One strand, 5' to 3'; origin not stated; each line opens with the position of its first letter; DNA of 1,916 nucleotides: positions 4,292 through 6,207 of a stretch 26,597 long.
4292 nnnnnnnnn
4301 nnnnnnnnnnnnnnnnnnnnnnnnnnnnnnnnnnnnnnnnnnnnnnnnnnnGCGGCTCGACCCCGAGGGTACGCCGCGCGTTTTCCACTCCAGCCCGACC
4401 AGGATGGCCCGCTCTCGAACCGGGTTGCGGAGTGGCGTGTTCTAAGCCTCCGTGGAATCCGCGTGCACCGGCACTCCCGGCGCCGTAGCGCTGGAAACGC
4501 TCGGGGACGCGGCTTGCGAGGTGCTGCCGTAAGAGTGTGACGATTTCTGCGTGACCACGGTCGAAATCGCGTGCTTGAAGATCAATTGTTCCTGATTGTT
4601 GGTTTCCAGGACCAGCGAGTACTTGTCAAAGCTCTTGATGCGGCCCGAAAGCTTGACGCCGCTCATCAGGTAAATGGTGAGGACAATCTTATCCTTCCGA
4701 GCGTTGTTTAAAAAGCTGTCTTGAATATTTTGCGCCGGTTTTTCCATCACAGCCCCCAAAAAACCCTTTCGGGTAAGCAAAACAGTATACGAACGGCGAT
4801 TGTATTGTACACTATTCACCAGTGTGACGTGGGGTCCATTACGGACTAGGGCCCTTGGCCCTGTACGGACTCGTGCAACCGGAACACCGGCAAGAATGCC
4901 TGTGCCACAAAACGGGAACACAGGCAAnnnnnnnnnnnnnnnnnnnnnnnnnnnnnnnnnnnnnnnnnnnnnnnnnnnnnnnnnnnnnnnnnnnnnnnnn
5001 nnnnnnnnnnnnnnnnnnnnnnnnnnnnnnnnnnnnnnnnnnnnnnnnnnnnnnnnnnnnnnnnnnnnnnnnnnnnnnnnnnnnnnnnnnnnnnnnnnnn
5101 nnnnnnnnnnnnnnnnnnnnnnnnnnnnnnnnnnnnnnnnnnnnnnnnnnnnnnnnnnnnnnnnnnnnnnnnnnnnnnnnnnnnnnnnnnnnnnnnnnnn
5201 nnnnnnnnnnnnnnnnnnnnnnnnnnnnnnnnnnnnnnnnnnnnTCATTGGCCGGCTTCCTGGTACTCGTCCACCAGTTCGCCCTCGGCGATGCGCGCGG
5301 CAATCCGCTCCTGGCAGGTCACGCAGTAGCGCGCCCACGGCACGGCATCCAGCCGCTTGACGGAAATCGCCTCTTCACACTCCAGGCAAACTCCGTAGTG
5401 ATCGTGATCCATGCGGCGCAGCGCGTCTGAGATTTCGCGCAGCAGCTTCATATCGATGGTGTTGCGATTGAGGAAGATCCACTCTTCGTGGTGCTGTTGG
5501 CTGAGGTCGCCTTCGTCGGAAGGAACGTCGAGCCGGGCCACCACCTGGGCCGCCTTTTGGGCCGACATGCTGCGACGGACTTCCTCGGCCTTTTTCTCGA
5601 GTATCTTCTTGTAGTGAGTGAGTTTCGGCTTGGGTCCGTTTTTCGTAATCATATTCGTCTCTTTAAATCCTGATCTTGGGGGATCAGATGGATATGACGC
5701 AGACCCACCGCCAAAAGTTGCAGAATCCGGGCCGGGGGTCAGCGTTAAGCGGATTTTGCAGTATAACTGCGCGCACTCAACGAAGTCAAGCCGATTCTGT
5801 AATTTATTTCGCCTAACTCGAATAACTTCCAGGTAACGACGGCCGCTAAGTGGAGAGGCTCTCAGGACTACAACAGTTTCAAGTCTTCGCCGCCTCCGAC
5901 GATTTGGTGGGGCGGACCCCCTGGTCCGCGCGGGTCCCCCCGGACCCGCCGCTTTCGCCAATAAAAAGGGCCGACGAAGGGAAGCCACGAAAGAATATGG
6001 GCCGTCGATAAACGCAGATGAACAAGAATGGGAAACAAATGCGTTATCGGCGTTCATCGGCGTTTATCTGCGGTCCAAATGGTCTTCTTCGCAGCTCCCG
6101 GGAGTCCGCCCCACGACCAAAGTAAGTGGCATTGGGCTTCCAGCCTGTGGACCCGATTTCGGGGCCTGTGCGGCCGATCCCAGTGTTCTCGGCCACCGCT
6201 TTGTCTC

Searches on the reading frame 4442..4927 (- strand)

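Call 8: search_protein_families(library=pfam, proteins=[window:4442-4927:-], max_evalue=0.01)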
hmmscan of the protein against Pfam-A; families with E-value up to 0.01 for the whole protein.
window:4442-4927:- (161 aa): 2 families
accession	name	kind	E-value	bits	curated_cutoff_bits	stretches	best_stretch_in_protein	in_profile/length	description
PF17209.9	Hfq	-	1.3e-26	92.4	27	1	68-129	1-62/64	Hfq protein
PF21979.2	Hfq_1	-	0.0032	18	27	1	78-123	12-58/61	Hfq related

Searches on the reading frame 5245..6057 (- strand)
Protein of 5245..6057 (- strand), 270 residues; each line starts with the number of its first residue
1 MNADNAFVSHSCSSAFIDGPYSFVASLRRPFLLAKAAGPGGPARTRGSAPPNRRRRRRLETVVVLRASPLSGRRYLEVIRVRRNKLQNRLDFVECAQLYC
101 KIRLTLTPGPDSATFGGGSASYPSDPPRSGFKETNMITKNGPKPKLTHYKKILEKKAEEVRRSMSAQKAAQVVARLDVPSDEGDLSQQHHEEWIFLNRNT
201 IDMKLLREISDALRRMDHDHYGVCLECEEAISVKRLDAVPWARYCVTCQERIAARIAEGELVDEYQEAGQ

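Call 8: search_protein_families(library=pfam, proteins=[window:5245-6057:-], max_evalue=0.01)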
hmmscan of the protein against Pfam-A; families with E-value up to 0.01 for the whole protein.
window:5245-6057:- (270 aa): 1 family
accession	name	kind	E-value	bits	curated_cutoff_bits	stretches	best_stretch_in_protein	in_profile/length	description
PF01258.23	zf-dskA_traR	-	4.4e-11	43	24.9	1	221-252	3-34/36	Prokaryotic dksA/traR C4-type zinc finger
